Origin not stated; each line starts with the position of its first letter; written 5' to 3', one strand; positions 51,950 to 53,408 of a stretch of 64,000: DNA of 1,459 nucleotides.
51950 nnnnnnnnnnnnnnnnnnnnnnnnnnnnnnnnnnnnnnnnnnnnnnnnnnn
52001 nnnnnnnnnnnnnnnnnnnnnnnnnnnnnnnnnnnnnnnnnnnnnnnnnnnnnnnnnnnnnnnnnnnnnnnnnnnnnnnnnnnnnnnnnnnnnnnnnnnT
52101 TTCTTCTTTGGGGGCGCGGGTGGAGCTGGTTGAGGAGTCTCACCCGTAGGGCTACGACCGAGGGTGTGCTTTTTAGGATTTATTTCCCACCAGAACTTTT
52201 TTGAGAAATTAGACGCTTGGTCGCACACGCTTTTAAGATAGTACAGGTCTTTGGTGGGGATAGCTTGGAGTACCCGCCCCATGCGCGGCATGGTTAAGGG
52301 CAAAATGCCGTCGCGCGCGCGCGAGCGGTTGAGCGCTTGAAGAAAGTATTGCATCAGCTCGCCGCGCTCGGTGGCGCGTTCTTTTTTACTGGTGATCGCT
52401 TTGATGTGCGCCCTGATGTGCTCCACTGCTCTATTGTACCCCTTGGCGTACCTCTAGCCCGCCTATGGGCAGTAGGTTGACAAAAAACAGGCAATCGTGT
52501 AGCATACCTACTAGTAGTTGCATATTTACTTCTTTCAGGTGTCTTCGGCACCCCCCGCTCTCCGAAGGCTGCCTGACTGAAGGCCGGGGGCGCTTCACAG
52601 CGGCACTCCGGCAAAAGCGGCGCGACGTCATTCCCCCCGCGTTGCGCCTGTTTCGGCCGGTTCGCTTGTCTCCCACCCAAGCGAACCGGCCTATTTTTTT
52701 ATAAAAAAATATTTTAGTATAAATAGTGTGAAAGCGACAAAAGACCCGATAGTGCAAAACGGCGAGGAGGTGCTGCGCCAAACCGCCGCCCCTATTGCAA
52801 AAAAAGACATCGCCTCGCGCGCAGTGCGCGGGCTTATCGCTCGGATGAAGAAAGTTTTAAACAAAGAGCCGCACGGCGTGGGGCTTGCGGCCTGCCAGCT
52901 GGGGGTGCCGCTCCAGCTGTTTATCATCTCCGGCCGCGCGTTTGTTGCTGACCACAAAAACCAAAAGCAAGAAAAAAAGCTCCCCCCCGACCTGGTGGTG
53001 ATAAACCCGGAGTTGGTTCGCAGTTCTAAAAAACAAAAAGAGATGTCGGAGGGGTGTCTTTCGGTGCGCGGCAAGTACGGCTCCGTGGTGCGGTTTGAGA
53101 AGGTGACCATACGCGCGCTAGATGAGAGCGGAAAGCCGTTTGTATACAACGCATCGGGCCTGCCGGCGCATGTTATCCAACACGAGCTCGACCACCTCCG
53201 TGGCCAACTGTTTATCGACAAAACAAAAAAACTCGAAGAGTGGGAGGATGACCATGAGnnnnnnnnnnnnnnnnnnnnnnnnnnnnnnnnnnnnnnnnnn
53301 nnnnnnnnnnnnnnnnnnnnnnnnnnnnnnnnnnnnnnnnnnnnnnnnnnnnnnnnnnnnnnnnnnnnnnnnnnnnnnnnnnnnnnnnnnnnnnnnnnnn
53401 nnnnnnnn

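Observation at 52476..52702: Candidate small RNA between a promoter and a strong terminator upstream of def-fmt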

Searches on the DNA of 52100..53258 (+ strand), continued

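Call 33: search_with_rna_model(model_id=R1, sources=[L087, L088, L089, L090, L091, L092, L093, L094, L095, L096, L097, L098, L099, L100, L101, L102, L103, L104, L105, L106, L107, L108, L109, L110, L111, L112, L113, L114, L115, L116, L117, L118, L119, L120, L121, L122, L123, L124, L125, L126, L127, L128, L129, L130, L131, L132, L133, L134, L135, L136, L137, L138, L139, L140, L141, L142, L143, L144, L145, L146, L147, L148, L149, L150, L151, L152, L153, L154, L155, L156, L157, L158, L159, L160, L161, L162, L163, L164, L165, L166], max_evalue=10)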
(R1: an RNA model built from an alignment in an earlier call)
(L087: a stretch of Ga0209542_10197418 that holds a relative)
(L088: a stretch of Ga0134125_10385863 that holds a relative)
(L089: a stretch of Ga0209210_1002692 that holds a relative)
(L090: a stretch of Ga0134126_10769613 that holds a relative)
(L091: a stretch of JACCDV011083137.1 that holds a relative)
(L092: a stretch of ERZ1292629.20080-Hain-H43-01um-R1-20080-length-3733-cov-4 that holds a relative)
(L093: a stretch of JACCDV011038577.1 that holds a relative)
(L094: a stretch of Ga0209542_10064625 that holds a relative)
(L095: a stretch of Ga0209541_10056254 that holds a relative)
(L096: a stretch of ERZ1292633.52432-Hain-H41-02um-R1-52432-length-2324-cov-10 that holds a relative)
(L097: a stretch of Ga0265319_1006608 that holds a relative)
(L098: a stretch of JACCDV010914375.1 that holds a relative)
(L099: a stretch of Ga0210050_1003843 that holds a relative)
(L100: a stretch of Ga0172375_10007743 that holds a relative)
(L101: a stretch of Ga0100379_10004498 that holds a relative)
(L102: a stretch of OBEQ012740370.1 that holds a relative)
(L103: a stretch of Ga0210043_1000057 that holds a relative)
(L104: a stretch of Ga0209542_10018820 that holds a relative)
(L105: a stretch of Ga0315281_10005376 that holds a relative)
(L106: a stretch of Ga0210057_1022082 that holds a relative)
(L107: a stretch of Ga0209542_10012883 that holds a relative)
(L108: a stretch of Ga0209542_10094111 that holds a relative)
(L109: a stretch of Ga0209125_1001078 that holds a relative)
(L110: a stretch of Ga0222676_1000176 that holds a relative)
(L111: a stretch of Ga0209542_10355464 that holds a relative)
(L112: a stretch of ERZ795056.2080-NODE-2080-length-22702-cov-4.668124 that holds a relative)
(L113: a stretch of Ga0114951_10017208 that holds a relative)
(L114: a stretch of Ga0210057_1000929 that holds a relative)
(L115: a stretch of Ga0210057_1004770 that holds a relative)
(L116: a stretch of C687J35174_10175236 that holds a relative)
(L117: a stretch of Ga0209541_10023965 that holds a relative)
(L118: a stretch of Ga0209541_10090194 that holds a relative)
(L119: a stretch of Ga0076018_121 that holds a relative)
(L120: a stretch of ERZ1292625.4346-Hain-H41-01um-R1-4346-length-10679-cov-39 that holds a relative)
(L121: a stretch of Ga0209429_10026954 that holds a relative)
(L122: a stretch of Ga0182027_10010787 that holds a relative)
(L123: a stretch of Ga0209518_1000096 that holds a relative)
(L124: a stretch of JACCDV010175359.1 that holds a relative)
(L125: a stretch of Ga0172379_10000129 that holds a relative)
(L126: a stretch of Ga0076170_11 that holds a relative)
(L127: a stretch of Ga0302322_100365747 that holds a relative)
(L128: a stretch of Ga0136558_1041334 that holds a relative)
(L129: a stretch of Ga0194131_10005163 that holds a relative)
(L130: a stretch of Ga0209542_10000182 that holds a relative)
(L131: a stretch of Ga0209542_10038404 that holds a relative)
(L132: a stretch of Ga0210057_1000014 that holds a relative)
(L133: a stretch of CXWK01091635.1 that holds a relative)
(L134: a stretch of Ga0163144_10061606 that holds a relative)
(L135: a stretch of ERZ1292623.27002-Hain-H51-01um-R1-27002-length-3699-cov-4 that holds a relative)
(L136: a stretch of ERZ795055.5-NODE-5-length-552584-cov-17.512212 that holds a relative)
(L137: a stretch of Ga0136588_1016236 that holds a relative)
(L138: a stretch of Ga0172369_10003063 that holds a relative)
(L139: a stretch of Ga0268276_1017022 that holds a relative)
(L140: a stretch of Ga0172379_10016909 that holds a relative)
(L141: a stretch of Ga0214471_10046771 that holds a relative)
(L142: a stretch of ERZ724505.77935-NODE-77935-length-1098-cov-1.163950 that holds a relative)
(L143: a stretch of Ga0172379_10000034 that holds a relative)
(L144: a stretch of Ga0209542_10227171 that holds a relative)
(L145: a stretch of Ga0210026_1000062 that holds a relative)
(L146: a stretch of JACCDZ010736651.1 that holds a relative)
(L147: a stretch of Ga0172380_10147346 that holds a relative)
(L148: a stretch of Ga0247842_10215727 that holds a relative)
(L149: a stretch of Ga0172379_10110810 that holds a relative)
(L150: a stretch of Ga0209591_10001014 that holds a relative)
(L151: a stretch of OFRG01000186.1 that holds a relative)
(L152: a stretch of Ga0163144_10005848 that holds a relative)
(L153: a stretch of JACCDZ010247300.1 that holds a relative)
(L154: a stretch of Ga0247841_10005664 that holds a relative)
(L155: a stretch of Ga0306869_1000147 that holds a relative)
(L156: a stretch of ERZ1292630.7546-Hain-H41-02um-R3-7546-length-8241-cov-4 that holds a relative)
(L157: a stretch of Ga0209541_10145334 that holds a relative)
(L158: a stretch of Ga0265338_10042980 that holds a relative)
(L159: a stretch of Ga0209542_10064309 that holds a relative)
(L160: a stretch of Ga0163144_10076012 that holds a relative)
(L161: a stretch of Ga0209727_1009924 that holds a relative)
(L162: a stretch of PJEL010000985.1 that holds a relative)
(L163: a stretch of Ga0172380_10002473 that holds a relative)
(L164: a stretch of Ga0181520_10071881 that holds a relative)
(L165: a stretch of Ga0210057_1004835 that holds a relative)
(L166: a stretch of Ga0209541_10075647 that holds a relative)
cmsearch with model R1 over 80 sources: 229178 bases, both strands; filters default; matches with E-value up to 10: 2.
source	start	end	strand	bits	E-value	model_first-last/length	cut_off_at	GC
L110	462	542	-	8.7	2.8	1-195/195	no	0.36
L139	2638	2671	-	7.6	5.7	1-195/195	no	0.21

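Call 37: search_with_rna_model(model_id=R1, sources=[window, L003, L004, L005, L006, L029], max_evalue=0.01, make_alignment=true, show_alignments=6)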
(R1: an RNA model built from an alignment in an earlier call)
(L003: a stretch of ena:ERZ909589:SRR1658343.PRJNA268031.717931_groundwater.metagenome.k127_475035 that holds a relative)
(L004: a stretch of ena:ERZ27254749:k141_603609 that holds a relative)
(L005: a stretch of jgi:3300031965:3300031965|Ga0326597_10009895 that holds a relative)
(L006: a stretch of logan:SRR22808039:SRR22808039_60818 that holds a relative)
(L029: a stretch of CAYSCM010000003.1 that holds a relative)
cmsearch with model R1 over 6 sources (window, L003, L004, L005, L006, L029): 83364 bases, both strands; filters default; matches with E-value up to 0.01: 6.
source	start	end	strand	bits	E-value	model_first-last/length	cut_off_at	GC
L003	866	1060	+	243.8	2.8e-70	1-195/195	no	0.56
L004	85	278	+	240.7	2.4e-69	1-195/195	no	0.55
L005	239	436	+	210.4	2.2e-60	1-195/195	no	0.59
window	52509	52701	+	91.6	3.1e-25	1-195/195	no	0.6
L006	2807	2973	+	21.4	0.00018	1-195/195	no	0.54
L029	2008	2148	+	19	0.00089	1-195/195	no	0.62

Alignment A7: 6 matches aligned to the model, 247 columns, each read 5' to 3' on its own strand. Consensus structure (alignment columns), stored with it:
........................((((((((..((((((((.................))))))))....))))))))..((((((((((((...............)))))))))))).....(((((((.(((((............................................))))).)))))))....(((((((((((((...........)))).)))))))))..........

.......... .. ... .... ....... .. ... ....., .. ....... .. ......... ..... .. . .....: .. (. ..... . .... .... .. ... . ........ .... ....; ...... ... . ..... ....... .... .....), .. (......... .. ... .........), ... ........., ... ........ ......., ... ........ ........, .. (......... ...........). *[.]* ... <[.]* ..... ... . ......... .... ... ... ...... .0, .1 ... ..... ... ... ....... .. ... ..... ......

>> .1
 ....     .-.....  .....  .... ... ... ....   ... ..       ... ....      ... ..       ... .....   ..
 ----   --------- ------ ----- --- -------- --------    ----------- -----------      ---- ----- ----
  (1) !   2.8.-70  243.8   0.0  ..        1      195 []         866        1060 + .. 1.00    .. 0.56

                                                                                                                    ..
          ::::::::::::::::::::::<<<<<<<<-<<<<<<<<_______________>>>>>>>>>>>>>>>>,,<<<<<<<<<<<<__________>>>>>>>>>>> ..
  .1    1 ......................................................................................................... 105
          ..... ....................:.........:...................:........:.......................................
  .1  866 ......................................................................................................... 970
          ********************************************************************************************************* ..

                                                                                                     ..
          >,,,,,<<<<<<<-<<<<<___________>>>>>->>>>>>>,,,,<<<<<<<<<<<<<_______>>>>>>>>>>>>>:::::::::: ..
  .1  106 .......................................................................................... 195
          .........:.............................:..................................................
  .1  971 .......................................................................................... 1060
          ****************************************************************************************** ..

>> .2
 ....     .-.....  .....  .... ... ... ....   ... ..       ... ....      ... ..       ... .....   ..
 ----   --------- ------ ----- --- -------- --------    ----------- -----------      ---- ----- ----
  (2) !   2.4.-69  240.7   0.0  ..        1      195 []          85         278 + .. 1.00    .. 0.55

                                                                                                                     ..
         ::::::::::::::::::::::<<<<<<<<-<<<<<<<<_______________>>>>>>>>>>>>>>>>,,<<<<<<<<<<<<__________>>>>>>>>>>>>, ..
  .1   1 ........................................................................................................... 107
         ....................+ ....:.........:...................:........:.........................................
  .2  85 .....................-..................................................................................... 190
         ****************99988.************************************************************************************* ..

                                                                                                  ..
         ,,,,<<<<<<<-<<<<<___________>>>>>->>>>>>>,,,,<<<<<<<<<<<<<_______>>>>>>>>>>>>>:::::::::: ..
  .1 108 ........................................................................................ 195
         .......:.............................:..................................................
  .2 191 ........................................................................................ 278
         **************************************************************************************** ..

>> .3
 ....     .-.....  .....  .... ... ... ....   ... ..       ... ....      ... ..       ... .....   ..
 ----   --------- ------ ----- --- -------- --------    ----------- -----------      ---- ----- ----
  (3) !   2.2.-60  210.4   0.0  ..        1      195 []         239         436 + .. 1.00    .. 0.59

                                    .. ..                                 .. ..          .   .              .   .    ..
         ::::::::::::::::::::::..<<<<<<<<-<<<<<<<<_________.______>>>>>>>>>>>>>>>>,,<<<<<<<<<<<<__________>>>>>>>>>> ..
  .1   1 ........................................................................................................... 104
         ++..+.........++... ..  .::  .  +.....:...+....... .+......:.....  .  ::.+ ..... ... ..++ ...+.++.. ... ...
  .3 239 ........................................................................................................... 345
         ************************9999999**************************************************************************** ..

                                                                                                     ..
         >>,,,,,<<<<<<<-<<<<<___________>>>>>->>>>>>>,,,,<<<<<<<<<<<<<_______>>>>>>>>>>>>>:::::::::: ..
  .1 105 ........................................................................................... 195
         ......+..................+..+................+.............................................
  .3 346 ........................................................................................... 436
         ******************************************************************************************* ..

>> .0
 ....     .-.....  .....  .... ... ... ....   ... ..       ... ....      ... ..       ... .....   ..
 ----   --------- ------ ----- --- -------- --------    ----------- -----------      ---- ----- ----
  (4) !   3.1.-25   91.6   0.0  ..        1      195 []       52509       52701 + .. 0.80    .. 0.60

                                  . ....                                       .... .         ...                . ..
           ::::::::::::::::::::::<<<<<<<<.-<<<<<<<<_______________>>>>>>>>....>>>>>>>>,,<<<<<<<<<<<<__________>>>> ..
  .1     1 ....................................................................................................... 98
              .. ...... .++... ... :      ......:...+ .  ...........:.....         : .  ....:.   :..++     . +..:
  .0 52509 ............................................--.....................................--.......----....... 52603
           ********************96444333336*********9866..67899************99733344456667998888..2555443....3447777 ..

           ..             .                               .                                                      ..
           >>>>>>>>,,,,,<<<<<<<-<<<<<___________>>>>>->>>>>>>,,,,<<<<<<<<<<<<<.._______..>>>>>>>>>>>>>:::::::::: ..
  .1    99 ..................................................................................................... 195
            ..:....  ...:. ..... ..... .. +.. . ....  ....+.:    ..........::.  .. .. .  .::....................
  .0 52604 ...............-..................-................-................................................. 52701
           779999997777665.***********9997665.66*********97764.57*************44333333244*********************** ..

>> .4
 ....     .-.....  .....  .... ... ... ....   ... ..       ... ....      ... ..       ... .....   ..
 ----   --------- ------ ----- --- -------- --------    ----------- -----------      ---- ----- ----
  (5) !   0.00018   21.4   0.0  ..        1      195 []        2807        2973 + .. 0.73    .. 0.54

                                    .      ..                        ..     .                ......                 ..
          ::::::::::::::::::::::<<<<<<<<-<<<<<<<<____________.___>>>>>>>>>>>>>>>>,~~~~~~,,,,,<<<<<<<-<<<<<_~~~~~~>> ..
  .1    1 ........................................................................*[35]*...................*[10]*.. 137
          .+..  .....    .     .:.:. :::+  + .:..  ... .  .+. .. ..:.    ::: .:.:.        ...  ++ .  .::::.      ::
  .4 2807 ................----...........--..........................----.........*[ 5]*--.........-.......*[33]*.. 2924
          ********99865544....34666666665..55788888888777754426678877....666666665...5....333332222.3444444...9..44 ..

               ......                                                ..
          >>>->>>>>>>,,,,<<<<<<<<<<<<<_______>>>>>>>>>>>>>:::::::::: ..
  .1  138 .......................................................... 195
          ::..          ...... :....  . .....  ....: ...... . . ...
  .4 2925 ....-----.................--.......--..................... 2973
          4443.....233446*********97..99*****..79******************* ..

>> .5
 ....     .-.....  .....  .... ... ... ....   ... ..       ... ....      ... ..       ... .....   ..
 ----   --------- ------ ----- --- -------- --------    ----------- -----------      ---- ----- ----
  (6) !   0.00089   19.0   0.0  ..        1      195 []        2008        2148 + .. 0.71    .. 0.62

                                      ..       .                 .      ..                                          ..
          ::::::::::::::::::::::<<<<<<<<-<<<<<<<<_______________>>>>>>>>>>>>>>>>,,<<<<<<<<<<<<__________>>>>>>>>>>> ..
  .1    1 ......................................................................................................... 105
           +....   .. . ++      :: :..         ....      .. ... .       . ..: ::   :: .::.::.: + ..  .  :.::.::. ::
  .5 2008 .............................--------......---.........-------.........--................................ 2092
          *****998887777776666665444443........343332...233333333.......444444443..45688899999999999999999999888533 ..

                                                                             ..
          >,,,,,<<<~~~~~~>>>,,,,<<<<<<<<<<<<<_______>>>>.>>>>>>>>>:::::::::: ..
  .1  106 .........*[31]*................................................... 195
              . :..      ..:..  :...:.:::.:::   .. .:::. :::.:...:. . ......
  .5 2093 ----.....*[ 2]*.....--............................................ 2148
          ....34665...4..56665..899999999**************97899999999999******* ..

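Call 55: search_rna_families(sources=[L003, L005, L006, L018, L019, L029], threshold=evalue, max_evalue=5)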
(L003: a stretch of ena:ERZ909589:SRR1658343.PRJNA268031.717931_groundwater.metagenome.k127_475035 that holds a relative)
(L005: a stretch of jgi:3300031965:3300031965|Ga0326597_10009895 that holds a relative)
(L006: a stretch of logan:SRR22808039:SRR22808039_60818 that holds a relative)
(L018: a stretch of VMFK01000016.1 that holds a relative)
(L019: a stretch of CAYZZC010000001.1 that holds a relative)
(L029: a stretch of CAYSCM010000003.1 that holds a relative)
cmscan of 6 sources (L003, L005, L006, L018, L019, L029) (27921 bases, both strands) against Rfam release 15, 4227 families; matches with E-value up to 5: 7.
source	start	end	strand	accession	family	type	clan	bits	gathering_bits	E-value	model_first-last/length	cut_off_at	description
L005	3349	3652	+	RF00028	Intron_gpI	Intron;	-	81.9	50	1.2e-19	1-253/253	no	Group I catalytic intron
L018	3397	3468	+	RF00005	tRNA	Gene; tRNA;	CL00001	73.3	29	1.7e-14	1-71/71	no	tRNA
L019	5368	5439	+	RF00005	tRNA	Gene; tRNA;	CL00001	71.8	29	4.3e-14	1-71/71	no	tRNA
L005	394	509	-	RF02822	Srn266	Gene; sRNA;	-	29.2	63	0.64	1-112/112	no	Streptococcus RNA 266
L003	1018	1133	-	RF02822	Srn266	Gene; sRNA;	-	27.6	63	1.3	1-112/112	no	Streptococcus RNA 266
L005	2813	2855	-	RF02651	SorY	Gene; sRNA;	-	27.5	111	0.079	1-83/83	no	Singlet oxygen resistance RNA Y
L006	806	907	+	RF02126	GHRLOS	Gene; lncRNA;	-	20.1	48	0.56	1-70/70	no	Ghrelin opposite strand RNA conserved region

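Call 78: search_with_rna_model(model_id=R1, sources=[L170, L171, L172, L173, L174, L175, L167, L168, L169], max_evalue=10)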
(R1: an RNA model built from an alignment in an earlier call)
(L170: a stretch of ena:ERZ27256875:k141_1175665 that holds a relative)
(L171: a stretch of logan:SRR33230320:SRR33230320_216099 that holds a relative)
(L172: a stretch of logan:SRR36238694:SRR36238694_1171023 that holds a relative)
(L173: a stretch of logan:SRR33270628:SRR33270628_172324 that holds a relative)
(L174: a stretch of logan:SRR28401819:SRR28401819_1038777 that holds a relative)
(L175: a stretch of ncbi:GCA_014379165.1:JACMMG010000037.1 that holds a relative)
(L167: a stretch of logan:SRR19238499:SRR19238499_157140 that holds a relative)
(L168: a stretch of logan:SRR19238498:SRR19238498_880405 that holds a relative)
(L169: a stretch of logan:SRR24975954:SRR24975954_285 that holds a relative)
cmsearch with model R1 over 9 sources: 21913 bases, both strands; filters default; matches with E-value up to 10: 2.
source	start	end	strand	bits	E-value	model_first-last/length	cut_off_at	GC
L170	1222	1419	-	210.4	5.7e-61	1-195/195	no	0.59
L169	1249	1460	+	23.4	1.2e-05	21-195/195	no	0.63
